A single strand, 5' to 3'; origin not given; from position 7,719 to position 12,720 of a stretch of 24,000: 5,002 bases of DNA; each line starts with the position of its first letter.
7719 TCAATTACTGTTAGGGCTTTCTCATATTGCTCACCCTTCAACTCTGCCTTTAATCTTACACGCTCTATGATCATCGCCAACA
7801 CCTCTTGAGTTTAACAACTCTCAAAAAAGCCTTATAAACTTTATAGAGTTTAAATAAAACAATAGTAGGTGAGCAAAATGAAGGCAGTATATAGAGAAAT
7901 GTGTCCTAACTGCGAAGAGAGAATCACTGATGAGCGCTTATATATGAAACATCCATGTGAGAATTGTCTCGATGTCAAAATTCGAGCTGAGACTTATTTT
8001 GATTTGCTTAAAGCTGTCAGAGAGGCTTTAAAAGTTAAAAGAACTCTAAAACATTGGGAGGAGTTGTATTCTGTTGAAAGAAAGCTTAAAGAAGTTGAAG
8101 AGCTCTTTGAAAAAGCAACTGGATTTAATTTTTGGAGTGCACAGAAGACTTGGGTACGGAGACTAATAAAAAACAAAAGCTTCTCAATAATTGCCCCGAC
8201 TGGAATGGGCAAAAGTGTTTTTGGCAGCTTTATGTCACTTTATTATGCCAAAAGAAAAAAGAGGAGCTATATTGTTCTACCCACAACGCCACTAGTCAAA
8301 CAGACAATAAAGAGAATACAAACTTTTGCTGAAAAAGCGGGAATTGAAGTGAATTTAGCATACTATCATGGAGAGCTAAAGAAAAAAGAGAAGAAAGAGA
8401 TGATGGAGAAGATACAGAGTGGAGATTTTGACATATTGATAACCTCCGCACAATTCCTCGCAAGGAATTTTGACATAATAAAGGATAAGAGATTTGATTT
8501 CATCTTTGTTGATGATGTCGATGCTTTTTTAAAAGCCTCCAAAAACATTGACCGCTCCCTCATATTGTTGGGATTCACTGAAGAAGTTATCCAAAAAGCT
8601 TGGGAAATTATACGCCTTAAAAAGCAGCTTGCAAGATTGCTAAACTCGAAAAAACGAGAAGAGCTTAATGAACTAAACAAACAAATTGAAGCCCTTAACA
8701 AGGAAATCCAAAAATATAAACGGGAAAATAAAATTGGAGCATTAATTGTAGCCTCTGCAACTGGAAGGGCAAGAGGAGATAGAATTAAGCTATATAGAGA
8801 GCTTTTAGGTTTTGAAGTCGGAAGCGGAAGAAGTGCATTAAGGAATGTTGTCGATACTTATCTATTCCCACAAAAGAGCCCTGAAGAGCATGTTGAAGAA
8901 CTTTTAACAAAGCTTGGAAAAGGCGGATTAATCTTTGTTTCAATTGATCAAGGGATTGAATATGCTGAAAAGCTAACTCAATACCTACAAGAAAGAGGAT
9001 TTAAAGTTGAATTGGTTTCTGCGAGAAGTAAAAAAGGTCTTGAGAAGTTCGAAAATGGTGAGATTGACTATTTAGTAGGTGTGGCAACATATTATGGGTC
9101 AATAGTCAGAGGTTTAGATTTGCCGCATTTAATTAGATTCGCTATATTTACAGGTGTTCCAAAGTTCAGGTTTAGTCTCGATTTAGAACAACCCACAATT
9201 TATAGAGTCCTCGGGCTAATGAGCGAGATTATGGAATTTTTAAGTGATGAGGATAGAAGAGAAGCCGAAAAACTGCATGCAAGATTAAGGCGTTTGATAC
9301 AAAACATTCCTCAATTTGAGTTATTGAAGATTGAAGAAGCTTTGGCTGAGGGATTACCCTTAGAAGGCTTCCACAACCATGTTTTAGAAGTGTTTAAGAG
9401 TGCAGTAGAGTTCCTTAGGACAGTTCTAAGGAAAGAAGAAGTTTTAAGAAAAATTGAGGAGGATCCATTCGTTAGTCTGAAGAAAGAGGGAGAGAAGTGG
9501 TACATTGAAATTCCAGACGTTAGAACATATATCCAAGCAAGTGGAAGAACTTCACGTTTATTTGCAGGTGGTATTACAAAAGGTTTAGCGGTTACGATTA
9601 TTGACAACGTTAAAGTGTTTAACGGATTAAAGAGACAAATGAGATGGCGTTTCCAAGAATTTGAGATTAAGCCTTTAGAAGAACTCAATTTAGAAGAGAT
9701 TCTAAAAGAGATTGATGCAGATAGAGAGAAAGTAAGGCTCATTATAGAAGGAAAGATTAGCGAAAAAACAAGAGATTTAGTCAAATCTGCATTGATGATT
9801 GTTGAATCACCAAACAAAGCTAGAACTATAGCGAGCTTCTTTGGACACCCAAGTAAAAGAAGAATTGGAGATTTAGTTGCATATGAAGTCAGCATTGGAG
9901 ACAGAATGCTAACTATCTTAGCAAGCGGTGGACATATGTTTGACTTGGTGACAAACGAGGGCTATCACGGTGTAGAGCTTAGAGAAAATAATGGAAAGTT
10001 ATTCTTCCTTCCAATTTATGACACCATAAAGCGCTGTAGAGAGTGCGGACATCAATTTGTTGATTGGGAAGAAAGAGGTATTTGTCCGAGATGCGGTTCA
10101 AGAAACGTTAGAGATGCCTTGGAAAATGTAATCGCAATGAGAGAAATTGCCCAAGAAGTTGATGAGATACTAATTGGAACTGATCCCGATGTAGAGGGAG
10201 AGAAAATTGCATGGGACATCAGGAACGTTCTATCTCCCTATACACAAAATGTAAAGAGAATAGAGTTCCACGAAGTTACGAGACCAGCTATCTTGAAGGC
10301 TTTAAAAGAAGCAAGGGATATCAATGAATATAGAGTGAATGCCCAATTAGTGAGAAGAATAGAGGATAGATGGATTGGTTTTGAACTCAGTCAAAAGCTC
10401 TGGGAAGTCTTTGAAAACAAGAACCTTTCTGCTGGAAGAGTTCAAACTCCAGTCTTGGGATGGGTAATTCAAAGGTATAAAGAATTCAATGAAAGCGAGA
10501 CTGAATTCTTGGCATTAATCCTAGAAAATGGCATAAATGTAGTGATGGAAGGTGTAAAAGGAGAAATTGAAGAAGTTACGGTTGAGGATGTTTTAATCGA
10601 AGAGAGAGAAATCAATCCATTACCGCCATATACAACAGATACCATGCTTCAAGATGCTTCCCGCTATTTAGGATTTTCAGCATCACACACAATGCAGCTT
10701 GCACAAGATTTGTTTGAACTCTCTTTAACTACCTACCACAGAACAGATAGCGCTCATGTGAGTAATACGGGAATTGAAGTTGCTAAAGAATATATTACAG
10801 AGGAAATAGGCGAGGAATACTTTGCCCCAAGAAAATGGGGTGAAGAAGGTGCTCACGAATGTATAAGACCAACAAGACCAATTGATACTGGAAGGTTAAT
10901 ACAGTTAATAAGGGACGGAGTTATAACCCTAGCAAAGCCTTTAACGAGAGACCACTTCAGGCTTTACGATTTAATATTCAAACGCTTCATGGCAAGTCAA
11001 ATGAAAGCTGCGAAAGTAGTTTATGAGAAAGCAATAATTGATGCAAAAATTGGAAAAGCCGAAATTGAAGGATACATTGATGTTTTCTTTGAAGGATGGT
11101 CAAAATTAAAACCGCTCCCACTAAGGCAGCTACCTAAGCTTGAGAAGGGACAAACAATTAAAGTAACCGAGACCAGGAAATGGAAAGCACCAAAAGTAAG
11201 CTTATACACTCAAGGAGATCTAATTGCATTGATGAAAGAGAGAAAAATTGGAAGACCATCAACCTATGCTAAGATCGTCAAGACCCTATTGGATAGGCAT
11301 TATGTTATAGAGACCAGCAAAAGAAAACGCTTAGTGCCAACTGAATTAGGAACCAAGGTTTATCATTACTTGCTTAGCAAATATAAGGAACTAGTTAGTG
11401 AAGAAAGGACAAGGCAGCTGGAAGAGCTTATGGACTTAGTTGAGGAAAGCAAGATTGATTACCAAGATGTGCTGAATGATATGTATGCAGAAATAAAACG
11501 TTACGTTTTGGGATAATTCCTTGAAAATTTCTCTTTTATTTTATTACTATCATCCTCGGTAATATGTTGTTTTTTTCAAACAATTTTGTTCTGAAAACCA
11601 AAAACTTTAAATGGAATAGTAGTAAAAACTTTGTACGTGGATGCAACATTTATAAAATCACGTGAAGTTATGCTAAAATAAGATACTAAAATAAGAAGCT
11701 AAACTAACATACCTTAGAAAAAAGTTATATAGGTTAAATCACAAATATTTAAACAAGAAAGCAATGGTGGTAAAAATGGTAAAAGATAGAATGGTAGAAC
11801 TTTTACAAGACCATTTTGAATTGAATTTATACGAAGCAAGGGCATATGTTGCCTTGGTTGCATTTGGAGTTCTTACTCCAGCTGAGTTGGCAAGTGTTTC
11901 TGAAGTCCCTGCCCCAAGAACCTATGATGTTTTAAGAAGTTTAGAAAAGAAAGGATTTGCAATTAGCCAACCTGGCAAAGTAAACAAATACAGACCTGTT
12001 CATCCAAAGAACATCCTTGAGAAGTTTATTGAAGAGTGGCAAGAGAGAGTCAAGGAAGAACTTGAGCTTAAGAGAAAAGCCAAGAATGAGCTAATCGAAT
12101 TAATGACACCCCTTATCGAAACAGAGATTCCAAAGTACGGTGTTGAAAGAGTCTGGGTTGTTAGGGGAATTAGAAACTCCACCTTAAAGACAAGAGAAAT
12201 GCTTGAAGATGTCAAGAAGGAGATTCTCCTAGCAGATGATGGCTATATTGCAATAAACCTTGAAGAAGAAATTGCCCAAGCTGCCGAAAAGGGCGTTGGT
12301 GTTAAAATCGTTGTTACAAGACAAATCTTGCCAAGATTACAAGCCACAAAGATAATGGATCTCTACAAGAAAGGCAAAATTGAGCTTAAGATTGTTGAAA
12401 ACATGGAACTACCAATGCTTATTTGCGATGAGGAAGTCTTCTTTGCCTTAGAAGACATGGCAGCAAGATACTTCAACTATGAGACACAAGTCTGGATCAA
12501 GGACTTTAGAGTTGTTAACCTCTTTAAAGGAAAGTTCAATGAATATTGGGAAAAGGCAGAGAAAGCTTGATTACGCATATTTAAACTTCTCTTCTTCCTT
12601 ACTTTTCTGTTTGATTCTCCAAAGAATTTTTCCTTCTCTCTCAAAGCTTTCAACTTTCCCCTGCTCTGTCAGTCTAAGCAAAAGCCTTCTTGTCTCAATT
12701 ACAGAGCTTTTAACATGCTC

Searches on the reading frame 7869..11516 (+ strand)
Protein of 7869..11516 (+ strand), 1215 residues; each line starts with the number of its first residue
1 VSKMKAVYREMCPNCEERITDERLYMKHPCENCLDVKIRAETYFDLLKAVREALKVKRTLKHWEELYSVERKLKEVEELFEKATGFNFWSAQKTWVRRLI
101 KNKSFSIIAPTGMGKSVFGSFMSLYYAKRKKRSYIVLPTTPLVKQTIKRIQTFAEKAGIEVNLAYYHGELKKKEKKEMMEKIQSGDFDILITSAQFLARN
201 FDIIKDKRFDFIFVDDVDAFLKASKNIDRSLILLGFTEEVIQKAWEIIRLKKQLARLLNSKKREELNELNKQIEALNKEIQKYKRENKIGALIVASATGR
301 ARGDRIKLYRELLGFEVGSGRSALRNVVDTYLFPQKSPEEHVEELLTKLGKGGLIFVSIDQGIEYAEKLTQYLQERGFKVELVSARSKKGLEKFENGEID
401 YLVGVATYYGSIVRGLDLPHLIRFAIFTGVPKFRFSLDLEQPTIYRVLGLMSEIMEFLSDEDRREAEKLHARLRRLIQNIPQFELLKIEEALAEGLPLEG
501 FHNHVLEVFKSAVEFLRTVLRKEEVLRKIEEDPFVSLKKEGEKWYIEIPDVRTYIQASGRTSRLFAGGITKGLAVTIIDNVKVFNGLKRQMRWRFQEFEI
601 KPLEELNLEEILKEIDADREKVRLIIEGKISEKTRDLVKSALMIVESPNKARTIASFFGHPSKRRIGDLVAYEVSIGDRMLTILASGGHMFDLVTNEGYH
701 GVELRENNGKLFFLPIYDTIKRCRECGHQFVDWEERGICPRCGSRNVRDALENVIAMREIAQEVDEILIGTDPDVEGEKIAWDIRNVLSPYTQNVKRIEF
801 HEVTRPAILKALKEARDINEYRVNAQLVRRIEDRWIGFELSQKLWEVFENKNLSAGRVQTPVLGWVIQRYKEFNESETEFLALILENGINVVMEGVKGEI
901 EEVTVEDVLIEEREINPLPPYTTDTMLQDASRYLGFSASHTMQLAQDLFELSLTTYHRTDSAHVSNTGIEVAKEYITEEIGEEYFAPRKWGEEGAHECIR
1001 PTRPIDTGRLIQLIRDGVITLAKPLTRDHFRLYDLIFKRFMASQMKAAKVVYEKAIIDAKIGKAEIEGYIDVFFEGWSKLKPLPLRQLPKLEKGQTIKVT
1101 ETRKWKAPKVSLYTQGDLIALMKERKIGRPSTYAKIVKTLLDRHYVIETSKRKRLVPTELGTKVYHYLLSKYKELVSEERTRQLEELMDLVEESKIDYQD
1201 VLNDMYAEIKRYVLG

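Call 39: search_protein_families(library=pfam, proteins=[window:7869-11516:+], max_evalue=0.0001)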
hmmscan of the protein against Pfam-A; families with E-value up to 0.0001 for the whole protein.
window:7869-11516:+ (1215 aa): 6 families
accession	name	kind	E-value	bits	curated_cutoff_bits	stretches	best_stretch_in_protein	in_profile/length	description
PF01131.25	Topoisom_bac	-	1.3e-88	298.2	35.1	1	818-1202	2-410/411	DNA topoisomerase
PF01751.28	Toprim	-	1.2e-19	70.7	23.1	1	642-802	2-95/96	Toprim domain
PF00270.35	DEAD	-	4.7e-13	49.7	26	1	91-223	3-132/167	DEAD/DEAH box helicase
PF04851.21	ResIII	-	4.4e-10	40.2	22.5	1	90-217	6-134/164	Type III restriction enzyme, res subunit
PF00271.37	Helicase_C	-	1.1e-09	38.9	23.5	0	127-193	12-72/110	Helicase conserved C-terminal domain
PF17915.7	zf_Rg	-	1.2e-06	28.3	25.5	1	5-34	3-32/49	Reverse gyrase zinc finger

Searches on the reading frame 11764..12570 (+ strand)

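Call 39: search_protein_families(library=pfam, proteins=[window:11764-12570:+], max_evalue=0.0001)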
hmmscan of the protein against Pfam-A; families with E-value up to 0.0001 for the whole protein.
window:11764-12570:+ (268 aa): 2 families
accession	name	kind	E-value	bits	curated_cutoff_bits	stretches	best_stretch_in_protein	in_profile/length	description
PF01978.25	TrmB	-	6.6e-20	71.2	25.6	1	14-82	1-68/68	Sugar-specific transcriptional regulator TrmB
PF11495.14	Regulator_TrmB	-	6.5e-09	35.8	22.2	1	129-266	1-133/233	Archaeal transcriptional regulator TrmB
